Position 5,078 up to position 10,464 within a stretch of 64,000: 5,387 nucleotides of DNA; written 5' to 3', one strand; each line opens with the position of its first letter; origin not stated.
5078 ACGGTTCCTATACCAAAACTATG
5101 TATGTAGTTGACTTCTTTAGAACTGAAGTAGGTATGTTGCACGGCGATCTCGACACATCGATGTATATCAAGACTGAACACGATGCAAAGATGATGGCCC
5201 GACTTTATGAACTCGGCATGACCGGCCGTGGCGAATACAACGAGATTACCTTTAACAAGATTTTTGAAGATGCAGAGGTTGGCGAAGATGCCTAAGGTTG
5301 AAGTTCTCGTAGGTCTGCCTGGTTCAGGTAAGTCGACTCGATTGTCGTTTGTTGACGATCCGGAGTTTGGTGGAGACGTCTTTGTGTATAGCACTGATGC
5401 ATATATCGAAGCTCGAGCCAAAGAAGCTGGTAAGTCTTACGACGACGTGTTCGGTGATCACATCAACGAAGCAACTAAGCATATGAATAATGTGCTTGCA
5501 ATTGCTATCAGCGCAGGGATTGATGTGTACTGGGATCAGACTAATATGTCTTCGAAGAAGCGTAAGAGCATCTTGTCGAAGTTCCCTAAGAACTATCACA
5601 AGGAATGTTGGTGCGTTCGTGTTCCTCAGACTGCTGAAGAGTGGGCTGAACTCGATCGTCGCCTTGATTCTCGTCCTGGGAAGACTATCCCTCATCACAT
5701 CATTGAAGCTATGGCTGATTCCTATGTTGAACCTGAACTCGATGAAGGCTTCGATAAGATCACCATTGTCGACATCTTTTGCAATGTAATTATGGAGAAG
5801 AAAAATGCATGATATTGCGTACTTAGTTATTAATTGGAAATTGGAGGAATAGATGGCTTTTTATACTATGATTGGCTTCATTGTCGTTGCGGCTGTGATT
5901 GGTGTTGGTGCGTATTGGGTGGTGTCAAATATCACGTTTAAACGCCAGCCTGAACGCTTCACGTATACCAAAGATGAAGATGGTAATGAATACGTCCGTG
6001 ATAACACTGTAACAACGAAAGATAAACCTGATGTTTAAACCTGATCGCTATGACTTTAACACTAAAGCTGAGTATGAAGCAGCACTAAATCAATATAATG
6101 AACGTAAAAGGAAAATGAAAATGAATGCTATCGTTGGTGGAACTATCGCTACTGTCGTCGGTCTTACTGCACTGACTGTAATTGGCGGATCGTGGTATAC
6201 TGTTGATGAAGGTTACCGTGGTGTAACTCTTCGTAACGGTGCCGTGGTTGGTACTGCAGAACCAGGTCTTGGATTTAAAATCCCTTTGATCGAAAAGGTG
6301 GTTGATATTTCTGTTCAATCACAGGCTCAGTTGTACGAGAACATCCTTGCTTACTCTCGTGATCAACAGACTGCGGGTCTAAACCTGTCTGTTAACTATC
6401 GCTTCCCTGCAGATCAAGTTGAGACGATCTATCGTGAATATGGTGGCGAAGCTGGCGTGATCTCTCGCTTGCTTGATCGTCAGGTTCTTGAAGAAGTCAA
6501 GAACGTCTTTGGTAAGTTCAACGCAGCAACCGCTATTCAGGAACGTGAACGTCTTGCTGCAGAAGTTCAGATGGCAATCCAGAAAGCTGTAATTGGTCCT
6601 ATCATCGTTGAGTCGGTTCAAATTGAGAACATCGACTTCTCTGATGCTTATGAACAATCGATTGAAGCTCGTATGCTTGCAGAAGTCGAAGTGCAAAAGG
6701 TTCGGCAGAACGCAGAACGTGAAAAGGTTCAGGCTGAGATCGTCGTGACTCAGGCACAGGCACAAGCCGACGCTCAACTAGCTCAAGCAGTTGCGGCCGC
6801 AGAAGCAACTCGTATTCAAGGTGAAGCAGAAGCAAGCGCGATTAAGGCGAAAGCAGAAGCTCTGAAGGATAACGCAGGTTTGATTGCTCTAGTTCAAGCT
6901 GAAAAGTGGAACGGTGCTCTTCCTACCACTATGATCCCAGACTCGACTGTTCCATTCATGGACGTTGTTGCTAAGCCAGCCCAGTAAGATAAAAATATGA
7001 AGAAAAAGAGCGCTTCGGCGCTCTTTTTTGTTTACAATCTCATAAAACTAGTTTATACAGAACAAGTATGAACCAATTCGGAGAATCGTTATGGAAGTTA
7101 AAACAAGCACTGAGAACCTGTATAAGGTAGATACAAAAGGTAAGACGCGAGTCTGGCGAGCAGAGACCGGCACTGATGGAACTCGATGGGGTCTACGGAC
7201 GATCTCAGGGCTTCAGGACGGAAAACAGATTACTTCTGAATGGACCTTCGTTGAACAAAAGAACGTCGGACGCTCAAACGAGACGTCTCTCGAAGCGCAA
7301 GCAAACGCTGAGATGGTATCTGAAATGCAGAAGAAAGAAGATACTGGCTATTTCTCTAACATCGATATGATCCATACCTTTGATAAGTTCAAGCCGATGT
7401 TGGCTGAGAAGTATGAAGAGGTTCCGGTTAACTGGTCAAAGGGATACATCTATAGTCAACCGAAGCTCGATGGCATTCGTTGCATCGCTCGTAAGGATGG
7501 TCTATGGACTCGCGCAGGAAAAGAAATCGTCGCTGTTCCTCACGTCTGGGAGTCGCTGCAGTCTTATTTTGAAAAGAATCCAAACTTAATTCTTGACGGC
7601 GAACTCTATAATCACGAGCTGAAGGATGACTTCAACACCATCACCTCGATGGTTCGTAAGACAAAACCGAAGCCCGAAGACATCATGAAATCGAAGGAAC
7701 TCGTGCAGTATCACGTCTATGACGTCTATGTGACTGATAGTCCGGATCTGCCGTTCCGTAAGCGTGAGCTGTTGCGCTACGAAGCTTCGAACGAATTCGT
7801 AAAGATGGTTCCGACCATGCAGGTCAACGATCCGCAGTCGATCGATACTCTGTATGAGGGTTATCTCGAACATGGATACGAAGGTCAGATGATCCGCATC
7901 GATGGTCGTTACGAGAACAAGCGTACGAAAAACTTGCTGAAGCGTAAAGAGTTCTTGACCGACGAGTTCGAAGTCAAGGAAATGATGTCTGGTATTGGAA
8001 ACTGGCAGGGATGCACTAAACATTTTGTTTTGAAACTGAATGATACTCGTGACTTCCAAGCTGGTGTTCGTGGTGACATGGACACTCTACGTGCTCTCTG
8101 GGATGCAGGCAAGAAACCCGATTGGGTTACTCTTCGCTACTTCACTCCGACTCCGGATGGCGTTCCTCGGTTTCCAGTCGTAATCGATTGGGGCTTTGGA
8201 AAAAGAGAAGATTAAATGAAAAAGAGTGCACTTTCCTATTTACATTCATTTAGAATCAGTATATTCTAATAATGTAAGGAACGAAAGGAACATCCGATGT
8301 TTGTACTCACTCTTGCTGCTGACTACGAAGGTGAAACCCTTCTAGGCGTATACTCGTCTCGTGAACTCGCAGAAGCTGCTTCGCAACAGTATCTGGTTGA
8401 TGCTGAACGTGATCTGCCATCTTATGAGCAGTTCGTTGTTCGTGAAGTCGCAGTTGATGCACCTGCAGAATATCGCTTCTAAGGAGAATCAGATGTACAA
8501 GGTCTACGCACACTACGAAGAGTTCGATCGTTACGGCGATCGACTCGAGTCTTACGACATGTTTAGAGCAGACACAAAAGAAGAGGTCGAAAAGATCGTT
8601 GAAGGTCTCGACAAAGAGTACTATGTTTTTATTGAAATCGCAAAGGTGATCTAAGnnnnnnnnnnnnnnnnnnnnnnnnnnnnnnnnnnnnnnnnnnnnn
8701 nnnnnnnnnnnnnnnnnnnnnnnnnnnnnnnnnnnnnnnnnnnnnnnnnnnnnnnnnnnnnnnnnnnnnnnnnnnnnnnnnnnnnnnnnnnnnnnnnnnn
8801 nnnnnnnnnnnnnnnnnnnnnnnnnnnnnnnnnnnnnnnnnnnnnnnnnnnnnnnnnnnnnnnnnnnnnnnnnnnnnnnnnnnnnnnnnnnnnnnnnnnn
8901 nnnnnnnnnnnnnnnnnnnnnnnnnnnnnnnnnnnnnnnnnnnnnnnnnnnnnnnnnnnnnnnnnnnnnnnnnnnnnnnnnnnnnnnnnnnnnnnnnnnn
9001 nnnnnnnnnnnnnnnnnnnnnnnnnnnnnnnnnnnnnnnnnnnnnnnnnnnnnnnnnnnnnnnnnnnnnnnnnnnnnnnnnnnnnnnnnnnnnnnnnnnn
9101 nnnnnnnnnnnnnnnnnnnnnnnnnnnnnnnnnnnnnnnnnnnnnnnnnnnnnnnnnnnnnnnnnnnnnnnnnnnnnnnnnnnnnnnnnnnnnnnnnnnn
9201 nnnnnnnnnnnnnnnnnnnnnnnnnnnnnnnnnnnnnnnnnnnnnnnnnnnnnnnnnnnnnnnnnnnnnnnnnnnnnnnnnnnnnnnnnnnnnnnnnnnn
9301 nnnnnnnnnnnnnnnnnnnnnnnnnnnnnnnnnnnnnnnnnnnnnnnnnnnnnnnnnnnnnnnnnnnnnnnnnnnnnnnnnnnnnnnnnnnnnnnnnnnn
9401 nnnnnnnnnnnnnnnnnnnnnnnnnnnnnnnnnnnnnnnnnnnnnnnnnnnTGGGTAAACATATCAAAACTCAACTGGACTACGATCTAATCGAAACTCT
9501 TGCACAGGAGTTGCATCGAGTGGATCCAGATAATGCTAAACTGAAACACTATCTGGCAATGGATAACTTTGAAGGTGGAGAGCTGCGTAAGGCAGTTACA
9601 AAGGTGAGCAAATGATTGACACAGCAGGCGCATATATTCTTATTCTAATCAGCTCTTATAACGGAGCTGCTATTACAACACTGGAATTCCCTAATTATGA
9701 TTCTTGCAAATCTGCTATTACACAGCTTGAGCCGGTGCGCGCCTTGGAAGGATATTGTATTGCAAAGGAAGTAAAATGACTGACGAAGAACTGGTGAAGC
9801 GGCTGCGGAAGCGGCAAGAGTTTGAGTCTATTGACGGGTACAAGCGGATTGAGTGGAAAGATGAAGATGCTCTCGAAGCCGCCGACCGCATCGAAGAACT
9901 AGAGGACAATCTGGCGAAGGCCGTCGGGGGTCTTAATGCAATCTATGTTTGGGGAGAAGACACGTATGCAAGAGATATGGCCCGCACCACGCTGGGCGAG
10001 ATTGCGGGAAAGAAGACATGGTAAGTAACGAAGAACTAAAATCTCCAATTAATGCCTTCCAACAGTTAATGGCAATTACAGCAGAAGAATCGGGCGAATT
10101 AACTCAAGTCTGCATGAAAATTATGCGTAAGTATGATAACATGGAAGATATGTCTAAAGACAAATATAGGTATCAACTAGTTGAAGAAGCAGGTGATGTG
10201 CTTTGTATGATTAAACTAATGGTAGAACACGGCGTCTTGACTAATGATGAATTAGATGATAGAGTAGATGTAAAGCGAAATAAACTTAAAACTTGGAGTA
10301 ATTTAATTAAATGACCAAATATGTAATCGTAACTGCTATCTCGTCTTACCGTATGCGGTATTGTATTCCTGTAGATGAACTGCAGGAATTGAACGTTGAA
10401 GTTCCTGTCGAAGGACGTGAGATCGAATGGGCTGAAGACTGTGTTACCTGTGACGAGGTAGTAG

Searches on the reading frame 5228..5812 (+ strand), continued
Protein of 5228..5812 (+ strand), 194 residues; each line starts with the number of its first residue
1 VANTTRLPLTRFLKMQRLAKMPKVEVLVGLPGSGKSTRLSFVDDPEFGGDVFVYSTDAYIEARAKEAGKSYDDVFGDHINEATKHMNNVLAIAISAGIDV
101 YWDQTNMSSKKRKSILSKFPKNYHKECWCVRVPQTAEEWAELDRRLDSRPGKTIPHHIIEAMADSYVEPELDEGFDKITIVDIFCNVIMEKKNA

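Call 31: fold_search(model_id=the predicted structure, library=pdb)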
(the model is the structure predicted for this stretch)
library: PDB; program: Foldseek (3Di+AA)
matches with E <= 10: 1034; with E <= 0.001: 63
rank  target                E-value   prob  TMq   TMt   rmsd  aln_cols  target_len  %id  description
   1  2p5t_D                1.4e-06  1.00  0.58  0.44   5.5       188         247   19  Molecular and structural characterization of the PezAT chromosomal toxin-antitoxin system of the human pathogen Strept (released 2007-05-15)
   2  1gvn_B                1.4e-06  1.00  0.58  0.40   5.8       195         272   18  Crystal Structure of the Plasmid Maintenance System epsilon/zeta: Meachnism of toxin inactivation and toxin function (released 2003-01-29)
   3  3q8x_B                1.5e-06  1.00  0.63  0.43   5.3       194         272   16  Structure of a toxin-antitoxin system bound to its substrate (released 2011-03-09)
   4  3q8x_D                3.3e-06  1.00  0.57  0.40   5.8       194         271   18  Structure of a toxin-antitoxin system bound to its substrate (released 2011-03-09)
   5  2p5t_F                3.5e-06  1.00  0.54  0.42   6.7       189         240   16  Molecular and structural characterization of the PezAT chromosomal toxin-antitoxin system of the human pathogen Strept (released 2007-05-15)
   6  2p5t_H                4.2e-06  1.00  0.63  0.48   5.5       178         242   17  Molecular and structural characterization of the PezAT chromosomal toxin-antitoxin system of the human pathogen Strept (released 2007-05-15)
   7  3zvl                  5.1e-06  1.00  0.54  0.27   4.6       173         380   18  The structural basis for substrate recognition by mammalian polynucleotide kinase 3' phosphatase (released 2011-11-16)
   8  9d8a                  5.5e-06  1.00  0.55  0.55   5.0       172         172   22  Structure of Rhizopus azygosporus Kinase in complex with GDP and MG (released 2024-09-11)
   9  1gvn_D                5.5e-06  1.00  0.57  0.40   5.7       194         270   18  Crystal Structure of the Plasmid Maintenance System epsilon/zeta: Meachnism of toxin inactivation and toxin function (released 2003-01-29)
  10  2p5t_B                5.8e-06  1.00  0.56  0.43   6.0       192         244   17  Molecular and structural characterization of the PezAT chromosomal toxin-antitoxin system of the human pathogen Strept (released 2007-05-15)
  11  3qpu                  6.6e-06  1.00  0.57  0.27   6.2       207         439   16  PFKFB3 in complex with PPi (released 2012-02-08)
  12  2dwo                  1.1e-05  1.00  0.49  0.23   6.5       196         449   18  PFKFB3 in complex with ADP and PEP (released 2007-07-03)
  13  3u7f_B                1.2e-05  1.00  0.53  0.28   5.6       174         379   18  Crystal structure of mPNKP catalytic fragment (D170A) bound to single-stranded DNA (TCCTCp) (released 2011-12-14)
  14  1ly1                  1.6e-05  1.00  0.62  0.70   3.3       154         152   23  Structure and Mechanism of T4 Polynucleotide Kinase (released 2002-07-17)
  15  3u7e                  1.6e-05  1.00  0.54  0.27   4.6       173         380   18  Crystal structure of mPNKP catalytic fragment (D170A) (released 2011-12-14)
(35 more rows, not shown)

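Call 36: search_protein_families(library=ncbifam, proteins=[window:5288-5812:+], max_evalue=0.01)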
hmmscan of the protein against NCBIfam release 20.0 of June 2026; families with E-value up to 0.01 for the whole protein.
window:5288-5812:+ (174 aa): 2 families
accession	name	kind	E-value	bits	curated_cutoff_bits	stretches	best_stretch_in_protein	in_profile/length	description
TIGR03574.1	selen_PSTK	equivalog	0.00014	21.4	290.5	1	6-161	3-147/249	L-seryl-tRNA(Sec) kinase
TIGR01663.1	PNK-3'Pase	equivalog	0.00041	18.9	502.8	0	72-170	410-508/520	bifunctional polynucleotide phosphatase/kinase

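Call 69: search_dna_similar(query=window:5288-5812:+, collection=phages, mode=protein, max_rows=40, rows=spread)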
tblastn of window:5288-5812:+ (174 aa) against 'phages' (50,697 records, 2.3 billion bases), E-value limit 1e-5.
Records with a match: 72; places in all: 72; records where one place covers at least 80% of the query: 70.
Best place of each record, by identity: <60% 72.
By first word of the organism name: Bacillus 29; Campylobacter 18; Sinorhizobium 4; Synechococcus 3; uncultured 3; Xanthomonas 2; Ruegeria 2; Stenotrophomonas 2; Caulobacter 2; Bacteriophage 1; and 6 more.
By host as written in the record: Bacillus anthracis Sterne 10; - 8; Bacillus anthracis 7; Campylobacter jejuni 7; Bacillus cereus 6; Sinorhizobium meliloti 4; Campylobacter sp. 4; Ruegeria pomeroyi DSS-3 3; and 18 more.
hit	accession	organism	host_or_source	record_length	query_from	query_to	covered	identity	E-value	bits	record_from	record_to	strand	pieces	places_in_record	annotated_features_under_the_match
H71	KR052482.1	Sinorhizobium phage phiN3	Sinorhizobium meliloti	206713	2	164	94%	47.0%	3e-31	123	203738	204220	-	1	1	putative polyA polymerase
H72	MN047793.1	Xanthomonas phage Xoo-sp13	Xanthomonas oryzae pv. oryzae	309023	2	161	92%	46.9%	1e-33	130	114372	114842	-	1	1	putative kinase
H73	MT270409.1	Phaeobacter phage MD18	Phaeobacter inhibens DSM 17395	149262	2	160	91%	44.7%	2e-35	135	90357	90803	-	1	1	hypothetical protein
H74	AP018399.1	Xanthomonas phage XacN1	Xanthomonas citri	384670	2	162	93%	44.1%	2e-29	118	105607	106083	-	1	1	predicted kinase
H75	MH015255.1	Ruegeria phage vB_RpoS-V10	Ruegeria pomeroyi DSS-3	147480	6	163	91%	44.4%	2e-27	112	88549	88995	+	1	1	hypothetical protein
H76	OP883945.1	Stenotrophomonas phage CM1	Stenotrophomonas maltophilia SRM01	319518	1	162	93%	38.9%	4e-27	112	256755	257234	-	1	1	record has no annotation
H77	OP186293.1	Rhodobacter phage RcXuper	Rhodobacter capsulatus YW1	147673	2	158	90%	37.3%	2e-21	96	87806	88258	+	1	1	polynucleotide kinase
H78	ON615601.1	Synechococcus phage BUCT-ZZ01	Synechococcus elongatus PCC 7942 = ...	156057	6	156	87%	37.0%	6e-15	77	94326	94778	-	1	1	hypothetical protein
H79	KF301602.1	Caulobacter phage Cr30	Caulobacter crescentus CB15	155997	2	158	90%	34.4%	1e-17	85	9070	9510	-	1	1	hypothetical protein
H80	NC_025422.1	Caulobacter phage Cr30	Caulobacter crescentus CB15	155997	2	158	90%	34.4%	1e-17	85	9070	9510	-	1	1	ATPase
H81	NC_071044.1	Bacillus phage vB_BanS_Nate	Bacillus anthracis Sterne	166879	1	161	93%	32.1%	5e-10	63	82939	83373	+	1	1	ATPase | RNA ligase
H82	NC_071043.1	Bacillus phage pW2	Bacillus cereus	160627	6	168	94%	31.6%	5e-11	66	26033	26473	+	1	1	ATPase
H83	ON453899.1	Clostridium phage Amboise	[Clostridium] innocuum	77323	1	161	93%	31.5%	7e-11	65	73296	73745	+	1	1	polynucleotide kinase | hypothetical protein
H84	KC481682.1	Bacillus phage vB_BanS-Tsamsa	Bacillus anthracis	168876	1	161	93%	30.7%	4e-8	57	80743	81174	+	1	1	hypothetical protein (x2)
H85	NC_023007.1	Bacillus phage vB_BanS-Tsamsa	Bacillus anthracis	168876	1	161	93%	30.7%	4e-8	57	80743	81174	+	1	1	hypothetical protein | RNA ligase and tail fiber protein attachment catalyst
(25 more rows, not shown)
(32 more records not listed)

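Call 75: find_encoding_contigs(protein=window:5288-5812:+, flank=10000, max_places=4)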
Protein window:5288-5812:+ (174 aa): 13 contigs read that carry it; 1 place shown.
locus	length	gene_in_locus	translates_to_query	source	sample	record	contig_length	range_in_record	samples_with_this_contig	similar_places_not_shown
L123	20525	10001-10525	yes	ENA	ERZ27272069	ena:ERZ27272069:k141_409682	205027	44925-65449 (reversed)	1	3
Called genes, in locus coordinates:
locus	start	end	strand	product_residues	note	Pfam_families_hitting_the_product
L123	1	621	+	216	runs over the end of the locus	-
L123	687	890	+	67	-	-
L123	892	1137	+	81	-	-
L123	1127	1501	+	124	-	PF10686:YAcAr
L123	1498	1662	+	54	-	-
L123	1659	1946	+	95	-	-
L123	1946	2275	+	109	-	-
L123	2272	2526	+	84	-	-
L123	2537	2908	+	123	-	-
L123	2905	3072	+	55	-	-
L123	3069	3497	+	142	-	-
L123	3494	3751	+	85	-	-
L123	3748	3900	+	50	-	-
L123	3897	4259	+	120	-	-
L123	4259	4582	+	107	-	-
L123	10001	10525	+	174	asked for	PF06414:Zeta_toxin (weak), PF13671:AAA_33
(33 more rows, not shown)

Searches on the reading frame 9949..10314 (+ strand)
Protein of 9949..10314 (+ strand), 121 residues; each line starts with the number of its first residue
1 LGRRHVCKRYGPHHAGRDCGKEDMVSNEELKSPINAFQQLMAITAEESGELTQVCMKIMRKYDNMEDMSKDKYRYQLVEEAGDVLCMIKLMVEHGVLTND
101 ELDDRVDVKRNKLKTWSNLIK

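Call 3: search_protein_families(library=pfam, proteins=[window:9949-10314:+], max_evalue=0.01)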
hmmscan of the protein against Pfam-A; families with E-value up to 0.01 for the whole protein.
window:9949-10314:+ (121 aa): 1 family
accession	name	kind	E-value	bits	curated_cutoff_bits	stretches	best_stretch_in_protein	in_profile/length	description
PF03819.22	MazG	-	0.003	18.2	22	1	37-91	3-43/74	MazG nucleotide pyrophosphohydrolase domain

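Call 4: search_protein_families(library=phrogs, proteins=[window:9949-10314:+], max_evalue=0.001)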
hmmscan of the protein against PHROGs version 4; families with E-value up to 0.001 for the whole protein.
window:9949-10314:+ (121 aa): 2 families
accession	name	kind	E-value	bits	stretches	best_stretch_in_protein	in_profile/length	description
phrog_4856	-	other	4.8e-18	66.5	1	32-114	82-164/195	nucleoside triphosphate pyrophosphohydrolase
phrog_2245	-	other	8.3e-05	23.5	1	27-114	122-202/218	nucleoside triphosphate pyrophosphohydrolase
